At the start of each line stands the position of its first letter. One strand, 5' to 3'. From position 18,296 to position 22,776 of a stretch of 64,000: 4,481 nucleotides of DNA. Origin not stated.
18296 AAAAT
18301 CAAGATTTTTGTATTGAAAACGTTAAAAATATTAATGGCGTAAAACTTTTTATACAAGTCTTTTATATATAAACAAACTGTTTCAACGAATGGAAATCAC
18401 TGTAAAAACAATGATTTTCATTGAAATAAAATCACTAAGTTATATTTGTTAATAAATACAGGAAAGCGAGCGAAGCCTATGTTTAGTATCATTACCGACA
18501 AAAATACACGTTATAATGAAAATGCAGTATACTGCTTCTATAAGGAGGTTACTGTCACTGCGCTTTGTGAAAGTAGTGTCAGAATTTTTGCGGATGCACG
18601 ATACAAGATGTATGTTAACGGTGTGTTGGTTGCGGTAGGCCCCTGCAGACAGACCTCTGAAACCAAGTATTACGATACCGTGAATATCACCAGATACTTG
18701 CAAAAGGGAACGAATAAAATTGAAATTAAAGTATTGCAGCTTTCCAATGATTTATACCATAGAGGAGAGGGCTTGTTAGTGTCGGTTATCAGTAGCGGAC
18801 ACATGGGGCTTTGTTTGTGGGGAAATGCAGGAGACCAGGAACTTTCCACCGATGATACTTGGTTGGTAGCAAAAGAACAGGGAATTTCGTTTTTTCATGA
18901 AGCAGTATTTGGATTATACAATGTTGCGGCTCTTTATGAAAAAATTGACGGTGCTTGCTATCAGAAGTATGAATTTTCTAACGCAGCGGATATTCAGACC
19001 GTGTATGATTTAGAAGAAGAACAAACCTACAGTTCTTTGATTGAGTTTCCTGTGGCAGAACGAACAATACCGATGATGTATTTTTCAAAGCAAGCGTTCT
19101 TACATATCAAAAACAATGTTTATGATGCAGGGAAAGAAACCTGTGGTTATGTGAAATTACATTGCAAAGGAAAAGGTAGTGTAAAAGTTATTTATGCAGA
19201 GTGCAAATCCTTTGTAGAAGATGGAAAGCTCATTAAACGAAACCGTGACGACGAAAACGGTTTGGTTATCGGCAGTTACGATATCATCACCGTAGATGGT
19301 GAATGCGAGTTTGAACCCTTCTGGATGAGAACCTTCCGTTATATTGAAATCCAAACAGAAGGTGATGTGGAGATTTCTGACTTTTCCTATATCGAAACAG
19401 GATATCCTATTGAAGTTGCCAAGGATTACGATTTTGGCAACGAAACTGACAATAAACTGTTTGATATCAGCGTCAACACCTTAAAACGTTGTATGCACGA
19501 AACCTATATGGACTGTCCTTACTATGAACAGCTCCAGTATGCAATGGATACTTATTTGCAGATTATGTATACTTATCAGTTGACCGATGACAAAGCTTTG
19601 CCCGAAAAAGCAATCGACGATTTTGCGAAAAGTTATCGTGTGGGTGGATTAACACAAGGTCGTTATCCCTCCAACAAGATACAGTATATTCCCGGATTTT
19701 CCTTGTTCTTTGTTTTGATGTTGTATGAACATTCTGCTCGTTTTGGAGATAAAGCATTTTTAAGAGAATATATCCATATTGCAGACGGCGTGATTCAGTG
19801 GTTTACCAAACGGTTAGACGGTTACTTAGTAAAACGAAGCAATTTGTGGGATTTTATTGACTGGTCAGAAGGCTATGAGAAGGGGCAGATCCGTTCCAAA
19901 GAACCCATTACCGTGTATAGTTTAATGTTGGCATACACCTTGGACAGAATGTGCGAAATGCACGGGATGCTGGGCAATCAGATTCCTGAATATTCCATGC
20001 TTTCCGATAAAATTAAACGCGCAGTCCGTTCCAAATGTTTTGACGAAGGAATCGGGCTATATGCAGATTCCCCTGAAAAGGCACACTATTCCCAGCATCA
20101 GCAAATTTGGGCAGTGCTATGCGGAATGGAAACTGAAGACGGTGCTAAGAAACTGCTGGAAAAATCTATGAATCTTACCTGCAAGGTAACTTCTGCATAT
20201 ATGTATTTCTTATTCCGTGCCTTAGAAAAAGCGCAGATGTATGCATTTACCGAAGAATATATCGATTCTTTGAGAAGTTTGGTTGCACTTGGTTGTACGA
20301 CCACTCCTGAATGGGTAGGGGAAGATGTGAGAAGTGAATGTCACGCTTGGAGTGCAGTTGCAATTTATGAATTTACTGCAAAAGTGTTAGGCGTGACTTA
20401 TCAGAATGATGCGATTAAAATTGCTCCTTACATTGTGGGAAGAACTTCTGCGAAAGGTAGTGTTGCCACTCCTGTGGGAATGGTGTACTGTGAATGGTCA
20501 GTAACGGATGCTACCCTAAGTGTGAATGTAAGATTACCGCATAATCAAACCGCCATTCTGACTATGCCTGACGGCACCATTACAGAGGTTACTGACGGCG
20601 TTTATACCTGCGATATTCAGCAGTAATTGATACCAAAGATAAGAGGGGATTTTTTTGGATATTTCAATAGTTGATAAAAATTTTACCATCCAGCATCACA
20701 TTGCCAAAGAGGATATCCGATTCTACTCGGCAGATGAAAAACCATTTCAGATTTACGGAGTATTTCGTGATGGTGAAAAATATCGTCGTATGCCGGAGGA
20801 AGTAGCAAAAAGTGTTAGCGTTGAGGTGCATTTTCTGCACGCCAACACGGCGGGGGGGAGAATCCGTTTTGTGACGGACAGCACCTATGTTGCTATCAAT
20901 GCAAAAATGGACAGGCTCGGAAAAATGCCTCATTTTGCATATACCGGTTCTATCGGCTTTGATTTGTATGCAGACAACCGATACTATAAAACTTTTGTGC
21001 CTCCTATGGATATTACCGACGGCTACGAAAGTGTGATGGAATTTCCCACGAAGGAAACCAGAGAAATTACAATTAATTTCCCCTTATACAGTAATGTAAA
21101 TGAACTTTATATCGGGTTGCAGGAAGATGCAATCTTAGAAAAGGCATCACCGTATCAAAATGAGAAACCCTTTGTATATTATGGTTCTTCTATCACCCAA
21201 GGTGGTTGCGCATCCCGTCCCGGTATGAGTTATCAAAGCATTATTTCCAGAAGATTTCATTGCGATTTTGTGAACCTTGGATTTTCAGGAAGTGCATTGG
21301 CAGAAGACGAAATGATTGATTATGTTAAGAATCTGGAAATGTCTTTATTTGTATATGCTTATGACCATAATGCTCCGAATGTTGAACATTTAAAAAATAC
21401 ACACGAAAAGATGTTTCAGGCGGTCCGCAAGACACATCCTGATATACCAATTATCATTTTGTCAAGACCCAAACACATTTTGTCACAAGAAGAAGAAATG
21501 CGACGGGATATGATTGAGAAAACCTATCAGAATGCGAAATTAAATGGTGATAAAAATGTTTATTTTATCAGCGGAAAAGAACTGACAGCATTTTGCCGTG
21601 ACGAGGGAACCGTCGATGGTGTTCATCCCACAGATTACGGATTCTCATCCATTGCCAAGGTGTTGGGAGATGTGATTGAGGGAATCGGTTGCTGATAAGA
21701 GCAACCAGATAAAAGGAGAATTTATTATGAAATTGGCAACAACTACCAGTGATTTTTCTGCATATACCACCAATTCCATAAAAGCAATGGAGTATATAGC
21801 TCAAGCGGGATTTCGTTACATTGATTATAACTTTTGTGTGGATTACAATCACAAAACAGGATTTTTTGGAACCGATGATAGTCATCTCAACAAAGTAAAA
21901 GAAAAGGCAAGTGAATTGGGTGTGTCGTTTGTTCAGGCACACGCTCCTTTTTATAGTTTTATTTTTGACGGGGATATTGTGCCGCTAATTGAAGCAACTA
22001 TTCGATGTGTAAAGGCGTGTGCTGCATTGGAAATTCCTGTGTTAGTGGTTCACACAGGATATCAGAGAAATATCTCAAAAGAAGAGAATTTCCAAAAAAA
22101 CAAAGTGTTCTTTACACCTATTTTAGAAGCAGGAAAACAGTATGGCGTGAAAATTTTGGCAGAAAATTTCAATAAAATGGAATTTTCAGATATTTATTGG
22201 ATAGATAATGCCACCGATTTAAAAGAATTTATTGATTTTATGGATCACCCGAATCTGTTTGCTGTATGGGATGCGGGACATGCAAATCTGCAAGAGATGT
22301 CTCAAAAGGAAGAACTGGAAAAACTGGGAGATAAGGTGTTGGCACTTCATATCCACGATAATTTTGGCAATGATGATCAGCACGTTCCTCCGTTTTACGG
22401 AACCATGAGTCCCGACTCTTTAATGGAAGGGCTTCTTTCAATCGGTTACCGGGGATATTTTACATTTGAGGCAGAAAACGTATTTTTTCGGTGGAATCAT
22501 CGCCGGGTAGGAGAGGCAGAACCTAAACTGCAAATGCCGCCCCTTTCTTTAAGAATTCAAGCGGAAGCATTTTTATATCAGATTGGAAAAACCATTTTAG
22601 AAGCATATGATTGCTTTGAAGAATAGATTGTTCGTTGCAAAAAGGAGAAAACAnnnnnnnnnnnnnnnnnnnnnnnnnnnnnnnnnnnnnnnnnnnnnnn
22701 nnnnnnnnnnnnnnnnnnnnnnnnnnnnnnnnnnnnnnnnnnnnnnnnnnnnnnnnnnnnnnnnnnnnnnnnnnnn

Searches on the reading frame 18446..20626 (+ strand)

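Call 12: search_protein_families(library=pfam, proteins=[window:18446-20626:+])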
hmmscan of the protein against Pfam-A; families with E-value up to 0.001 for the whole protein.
window:18446-20626:+ (726 aa): 3 families
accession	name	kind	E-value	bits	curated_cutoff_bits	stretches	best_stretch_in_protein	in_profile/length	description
PF17389.8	Bac_rhamnosid6H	-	7.6e-20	71.9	24.5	1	333-643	11-334/339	Bacterial alpha-L-rhamnosidase 6 hairpin glycosidase domain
PF17390.7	Bac_rhamnosid_C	-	2.4e-08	34.1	22.1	1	658-715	13-71/78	Bacterial alpha-L-rhamnosidase C-terminal domain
PF21209.4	Bac_rhamnosid-like_N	-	0.00012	22.1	27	0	222-255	134-168/209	Alpha-rhamnosidase-like, bacteroidetes, N-terminal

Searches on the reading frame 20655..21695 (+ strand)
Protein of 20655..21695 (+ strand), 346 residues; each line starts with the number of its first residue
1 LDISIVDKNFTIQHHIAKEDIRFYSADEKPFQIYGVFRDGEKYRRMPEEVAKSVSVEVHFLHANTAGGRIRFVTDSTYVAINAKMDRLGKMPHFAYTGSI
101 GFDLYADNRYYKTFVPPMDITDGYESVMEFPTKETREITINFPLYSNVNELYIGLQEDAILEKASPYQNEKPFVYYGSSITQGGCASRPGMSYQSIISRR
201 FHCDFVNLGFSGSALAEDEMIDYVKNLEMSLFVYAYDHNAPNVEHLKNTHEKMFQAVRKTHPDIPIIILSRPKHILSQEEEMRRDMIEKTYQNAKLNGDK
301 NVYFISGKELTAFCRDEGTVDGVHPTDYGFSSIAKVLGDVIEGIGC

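Call 12: search_protein_families(library=pfam, proteins=[window:20655-21695:+])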
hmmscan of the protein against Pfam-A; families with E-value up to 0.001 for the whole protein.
window:20655-21695:+ (346 aa): 3 families
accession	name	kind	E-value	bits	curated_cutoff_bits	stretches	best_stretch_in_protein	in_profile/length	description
PF14606.12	Lipase_GDSL_3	-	4.9e-38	131.6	27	1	170-341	1-177/178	GDSL-like Lipase/Acylhydrolase family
PF14607.12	GxDLY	-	1.1e-25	90.6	27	1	23-159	3-144/146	N-terminus of Esterase_SGNH_hydro-type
PF13472.12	Lipase_GDSL_2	-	3.7e-06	28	32.9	1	176-329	2-175/178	GDSL-like Lipase/Acylhydrolase family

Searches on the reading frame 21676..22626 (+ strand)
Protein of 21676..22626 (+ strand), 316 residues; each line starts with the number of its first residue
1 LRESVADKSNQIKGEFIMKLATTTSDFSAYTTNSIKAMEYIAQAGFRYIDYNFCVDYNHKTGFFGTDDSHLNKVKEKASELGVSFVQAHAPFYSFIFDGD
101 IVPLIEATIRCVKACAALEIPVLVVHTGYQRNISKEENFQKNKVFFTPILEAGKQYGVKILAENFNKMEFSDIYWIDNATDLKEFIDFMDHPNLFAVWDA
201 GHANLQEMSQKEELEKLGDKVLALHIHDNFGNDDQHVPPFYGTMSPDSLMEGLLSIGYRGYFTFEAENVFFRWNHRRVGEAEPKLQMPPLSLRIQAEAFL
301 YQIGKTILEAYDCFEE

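Call 12: search_protein_families(library=pfam, proteins=[window:21676-22626:+])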
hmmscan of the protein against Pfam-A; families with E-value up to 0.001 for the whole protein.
window:21676-22626:+ (316 aa): 1 family
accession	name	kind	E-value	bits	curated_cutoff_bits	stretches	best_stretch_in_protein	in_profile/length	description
PF01261.30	AP_endonuc_2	-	2.6e-32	112.9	31.1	1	39-268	2-231/249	Xylose isomerase-like TIM barrel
